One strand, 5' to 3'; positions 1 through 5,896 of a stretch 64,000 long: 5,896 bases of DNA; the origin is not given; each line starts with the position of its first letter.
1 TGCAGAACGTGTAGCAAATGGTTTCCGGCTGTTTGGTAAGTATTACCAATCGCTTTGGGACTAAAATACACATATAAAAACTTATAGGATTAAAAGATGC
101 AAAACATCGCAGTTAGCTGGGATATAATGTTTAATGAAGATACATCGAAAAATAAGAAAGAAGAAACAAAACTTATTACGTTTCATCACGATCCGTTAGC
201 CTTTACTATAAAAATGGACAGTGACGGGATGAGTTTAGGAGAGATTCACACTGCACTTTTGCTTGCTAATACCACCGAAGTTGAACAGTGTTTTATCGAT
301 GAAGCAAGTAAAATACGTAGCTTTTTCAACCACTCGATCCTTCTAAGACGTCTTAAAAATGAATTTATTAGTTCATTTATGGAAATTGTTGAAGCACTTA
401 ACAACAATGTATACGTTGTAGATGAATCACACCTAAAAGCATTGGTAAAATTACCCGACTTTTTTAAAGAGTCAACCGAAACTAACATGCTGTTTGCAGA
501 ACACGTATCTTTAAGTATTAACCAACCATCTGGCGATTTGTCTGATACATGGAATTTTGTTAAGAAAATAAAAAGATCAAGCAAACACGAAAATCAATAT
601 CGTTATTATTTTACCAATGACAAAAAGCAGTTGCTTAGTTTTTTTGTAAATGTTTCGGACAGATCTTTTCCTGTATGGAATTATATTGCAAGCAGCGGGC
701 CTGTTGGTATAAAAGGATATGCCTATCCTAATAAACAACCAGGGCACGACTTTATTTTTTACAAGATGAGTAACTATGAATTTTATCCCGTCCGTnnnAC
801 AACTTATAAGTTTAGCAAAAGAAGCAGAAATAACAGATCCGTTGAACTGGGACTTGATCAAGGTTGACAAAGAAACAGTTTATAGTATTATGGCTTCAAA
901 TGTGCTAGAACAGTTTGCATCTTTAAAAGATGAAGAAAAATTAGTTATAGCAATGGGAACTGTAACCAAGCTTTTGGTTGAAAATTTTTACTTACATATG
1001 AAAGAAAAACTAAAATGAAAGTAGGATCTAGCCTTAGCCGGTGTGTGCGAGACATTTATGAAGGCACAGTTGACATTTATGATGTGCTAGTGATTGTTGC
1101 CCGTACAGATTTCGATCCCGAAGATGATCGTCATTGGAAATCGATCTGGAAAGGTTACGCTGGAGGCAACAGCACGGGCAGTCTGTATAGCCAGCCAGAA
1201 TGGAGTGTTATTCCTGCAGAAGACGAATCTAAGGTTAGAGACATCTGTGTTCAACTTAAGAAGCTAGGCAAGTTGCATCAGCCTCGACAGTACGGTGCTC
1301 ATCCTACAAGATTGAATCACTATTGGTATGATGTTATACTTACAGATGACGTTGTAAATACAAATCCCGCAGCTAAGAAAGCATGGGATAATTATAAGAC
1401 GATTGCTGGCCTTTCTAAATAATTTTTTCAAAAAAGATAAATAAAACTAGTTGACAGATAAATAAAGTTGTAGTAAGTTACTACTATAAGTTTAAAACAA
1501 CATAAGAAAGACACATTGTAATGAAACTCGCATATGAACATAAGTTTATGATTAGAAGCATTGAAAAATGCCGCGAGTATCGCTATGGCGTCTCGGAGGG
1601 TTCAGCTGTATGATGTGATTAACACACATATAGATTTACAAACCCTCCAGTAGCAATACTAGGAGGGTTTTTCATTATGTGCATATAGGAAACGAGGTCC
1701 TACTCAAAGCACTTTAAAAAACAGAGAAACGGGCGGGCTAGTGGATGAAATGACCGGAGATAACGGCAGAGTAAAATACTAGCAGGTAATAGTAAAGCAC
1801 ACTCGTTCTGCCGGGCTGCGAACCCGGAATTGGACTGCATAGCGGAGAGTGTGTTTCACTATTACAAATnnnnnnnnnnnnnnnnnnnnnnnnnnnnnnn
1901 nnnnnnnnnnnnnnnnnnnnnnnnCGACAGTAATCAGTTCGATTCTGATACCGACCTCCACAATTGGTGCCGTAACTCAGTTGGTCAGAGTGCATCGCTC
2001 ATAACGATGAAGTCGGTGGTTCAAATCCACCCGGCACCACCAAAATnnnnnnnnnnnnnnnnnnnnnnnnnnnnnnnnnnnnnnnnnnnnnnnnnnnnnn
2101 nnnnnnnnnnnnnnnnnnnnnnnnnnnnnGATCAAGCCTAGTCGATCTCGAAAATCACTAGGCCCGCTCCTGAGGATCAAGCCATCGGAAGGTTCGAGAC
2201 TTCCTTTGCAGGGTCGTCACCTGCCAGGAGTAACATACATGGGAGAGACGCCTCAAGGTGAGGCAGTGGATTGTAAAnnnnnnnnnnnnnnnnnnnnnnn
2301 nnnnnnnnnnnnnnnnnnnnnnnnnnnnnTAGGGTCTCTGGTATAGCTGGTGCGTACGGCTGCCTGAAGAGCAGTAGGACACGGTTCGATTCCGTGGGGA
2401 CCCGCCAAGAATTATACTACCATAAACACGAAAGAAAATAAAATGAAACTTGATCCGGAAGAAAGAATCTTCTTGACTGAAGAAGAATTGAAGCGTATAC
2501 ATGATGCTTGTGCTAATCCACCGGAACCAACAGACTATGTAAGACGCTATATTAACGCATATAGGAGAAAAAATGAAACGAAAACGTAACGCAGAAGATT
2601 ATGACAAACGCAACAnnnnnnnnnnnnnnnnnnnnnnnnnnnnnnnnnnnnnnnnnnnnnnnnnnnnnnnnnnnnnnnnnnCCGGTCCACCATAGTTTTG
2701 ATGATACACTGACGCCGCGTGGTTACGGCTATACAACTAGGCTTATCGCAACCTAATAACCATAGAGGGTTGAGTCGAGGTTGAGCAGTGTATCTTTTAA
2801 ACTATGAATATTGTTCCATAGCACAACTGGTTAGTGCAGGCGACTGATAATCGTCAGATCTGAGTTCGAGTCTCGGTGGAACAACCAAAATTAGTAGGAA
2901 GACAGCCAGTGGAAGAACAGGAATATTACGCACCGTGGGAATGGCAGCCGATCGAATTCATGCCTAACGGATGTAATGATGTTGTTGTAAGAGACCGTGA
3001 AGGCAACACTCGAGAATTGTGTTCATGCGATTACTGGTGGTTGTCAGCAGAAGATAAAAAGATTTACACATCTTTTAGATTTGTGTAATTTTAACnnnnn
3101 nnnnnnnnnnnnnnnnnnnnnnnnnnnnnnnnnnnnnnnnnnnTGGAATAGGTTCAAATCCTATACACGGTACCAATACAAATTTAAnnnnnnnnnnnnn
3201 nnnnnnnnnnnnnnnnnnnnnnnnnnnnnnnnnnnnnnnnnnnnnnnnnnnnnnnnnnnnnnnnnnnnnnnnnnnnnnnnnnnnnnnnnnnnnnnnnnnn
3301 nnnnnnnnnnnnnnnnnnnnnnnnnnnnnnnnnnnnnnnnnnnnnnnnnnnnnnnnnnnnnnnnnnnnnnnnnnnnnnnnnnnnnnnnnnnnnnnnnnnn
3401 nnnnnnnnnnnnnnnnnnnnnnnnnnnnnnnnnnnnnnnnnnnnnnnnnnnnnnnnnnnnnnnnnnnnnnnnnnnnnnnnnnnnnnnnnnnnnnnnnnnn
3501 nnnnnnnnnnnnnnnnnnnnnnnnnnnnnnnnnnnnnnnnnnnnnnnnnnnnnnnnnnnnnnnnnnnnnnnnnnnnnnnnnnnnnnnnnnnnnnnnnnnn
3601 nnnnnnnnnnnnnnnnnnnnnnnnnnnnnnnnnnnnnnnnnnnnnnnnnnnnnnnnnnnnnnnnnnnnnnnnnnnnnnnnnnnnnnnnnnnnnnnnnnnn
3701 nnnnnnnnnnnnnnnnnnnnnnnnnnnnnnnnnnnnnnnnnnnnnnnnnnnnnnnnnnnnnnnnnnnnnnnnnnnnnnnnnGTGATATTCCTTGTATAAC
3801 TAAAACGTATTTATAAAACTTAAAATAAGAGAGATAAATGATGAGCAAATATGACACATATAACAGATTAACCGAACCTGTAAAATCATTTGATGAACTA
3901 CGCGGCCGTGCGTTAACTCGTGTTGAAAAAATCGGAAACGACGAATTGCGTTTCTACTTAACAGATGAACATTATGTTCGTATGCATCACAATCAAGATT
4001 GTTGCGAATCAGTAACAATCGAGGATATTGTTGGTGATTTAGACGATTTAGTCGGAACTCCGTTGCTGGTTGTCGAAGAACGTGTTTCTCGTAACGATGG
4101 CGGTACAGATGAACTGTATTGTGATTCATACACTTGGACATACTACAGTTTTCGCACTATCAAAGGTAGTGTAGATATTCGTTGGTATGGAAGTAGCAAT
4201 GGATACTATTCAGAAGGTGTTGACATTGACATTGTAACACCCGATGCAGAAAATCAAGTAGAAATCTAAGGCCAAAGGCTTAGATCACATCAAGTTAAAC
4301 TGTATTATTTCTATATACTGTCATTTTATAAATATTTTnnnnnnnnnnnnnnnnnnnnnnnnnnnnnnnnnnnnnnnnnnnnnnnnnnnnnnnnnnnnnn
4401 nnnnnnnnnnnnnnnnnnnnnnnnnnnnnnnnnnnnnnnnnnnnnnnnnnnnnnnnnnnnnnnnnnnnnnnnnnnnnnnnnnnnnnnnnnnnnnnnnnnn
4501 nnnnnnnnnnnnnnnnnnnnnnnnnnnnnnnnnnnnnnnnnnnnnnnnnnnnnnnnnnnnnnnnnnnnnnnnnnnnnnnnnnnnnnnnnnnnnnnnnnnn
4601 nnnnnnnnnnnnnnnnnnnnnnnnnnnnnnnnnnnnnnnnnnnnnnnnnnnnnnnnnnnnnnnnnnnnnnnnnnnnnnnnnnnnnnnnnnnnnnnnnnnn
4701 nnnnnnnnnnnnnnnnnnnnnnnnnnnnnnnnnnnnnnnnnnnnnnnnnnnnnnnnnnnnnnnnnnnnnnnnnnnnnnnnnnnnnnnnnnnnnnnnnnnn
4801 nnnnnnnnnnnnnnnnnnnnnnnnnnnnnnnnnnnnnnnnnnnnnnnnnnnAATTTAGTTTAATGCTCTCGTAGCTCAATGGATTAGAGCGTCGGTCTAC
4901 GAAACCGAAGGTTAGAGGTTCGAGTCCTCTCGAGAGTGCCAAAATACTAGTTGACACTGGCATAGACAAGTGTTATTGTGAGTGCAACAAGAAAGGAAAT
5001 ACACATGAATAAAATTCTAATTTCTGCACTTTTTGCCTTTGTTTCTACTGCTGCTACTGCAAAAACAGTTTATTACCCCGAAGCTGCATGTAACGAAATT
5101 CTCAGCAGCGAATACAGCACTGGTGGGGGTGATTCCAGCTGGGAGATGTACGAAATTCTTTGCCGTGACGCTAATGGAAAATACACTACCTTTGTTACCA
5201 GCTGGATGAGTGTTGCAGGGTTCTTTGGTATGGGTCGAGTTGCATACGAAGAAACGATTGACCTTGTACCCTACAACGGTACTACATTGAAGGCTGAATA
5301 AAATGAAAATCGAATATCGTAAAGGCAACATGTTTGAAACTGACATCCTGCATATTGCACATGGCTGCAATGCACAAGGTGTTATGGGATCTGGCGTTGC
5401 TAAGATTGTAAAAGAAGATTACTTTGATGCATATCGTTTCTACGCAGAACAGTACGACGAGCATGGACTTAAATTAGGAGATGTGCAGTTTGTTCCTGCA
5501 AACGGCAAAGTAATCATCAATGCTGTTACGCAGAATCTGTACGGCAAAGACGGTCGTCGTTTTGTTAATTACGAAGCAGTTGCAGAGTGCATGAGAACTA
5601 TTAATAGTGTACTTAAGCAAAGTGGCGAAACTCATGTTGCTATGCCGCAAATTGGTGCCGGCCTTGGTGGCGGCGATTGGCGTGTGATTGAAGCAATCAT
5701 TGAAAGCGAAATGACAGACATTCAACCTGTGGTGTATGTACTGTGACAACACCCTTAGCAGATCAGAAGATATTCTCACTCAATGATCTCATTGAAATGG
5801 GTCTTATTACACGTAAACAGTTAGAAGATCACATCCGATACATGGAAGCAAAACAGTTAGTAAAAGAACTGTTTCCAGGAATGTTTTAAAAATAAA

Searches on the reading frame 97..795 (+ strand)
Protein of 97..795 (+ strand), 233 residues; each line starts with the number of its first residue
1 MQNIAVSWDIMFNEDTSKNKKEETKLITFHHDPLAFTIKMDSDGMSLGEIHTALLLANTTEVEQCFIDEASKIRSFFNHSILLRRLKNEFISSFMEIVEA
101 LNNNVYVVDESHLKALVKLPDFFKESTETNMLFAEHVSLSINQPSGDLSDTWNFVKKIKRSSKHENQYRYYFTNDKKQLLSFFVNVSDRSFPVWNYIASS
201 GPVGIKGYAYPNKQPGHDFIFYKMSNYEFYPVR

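Call 80: search_protein_families(library=pfam, alignment_id=A5, max_evalue=0.0001)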
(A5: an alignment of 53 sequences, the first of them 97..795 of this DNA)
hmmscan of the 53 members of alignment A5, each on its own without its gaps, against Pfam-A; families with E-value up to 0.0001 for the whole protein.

A. member 1, window:97-795:+ (233 aa): 0 families

B. families by the number of members that match (of 53 scanned): 31 families (the first 25 are shown)
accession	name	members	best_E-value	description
PF13671.12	AAA_33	2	2.6e-18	AAA domain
PF18143.6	HAD_SAK_2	2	3.6e-16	HAD domain in Swiss Army Knife RNA repair proteins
PF06414.18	Zeta_toxin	2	3.7e-15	Zeta toxin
PF00574.28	CLP_protease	1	1e-77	Clp protease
PF03851.20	UvdE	1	9.5e-37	UV-endonuclease UvdE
PF25109.1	HAD_PNKP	1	4.7e-30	Polynucleotide kinase PNKP phosphatase domain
PF00265.24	TK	1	3.4e-28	Thymidine kinase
PF09511.15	RNA_lig_T4_1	1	1.5e-27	RNA ligase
PF24240.1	DUF7448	1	1.4e-26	Domain of unknown function (DUF7448)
PF01068.26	DNA_ligase_A_M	1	4.8e-22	ATP dependent DNA ligase domain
PF03979.19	Sigma70_r1_1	1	2.1e-20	Sigma-70 factor, region 1.1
PF13578.12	Methyltransf_24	1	4.1e-20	Methyltransferase domain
PF05345.18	He_PIG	1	1.6e-19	Putative Ig domain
PF20274.4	cREC_REC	1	2.2e-18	Cyclic-phosphate processing Receiver domain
PF00487.30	FA_desaturase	1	5.1e-16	Fatty acid desaturase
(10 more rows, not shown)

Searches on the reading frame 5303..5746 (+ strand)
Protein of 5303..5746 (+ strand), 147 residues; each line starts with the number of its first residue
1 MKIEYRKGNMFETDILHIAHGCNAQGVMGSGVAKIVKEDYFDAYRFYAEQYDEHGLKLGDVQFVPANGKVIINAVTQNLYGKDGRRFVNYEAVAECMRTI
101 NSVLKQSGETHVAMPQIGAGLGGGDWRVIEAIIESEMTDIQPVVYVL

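Call 3: search_protein_families(library=pfam, proteins=[window:5303-5746:+], max_evalue=0.01)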
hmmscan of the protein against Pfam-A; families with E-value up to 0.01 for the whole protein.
window:5303-5746:+ (147 aa): 1 family
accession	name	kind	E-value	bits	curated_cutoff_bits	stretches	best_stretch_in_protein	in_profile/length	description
PF01661.27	Macro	-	9e-10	39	22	1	20-131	2-116/118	Macro domain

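Call 4: search_protein_families(library=ncbifam, proteins=[window:5303-5746:+], max_evalue=0.01)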
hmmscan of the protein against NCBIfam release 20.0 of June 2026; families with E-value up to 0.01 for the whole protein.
window:5303-5746:+ (147 aa): 2 families
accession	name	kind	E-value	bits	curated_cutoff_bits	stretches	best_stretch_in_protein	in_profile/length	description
NF048014.1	antitoxin_DarG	equivalog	2.9e-19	69.5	250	1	3-143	1-141/338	type II toxin-antitoxin system antitoxin DNA ADP-ribosyl glycohydrolase DarG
NF001666.0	PRK00431.2-2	equivalog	3e-06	27.2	246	1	1-142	1-139/164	ADP-ribose-binding protein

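Call 5: search_protein_families(library=phrogs, proteins=[window:5303-5746:+], max_evalue=0.001)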
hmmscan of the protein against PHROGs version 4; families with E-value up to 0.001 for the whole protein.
window:5303-5746:+ (147 aa): 3 families
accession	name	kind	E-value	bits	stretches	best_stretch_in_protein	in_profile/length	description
phrog_335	-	other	2.3e-42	146.7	1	1-146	54-202/422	phosphatase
phrog_30914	-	unknown function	1.8e-06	28.1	1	3-138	2-138/371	-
phrog_15329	-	unknown function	2.3e-05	25.6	1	71-139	28-92/104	-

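Call 96: search_protein_families(library=padloc, proteins=[window:5303-5743:+], max_evalue=0.01)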
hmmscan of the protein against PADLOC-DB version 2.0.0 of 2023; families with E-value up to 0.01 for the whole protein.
window:5303-5743:+ (147 aa): 1 family
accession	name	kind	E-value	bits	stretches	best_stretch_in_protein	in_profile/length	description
PDLC02990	DarG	-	8.1e-23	79.4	1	3-143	2-138/329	-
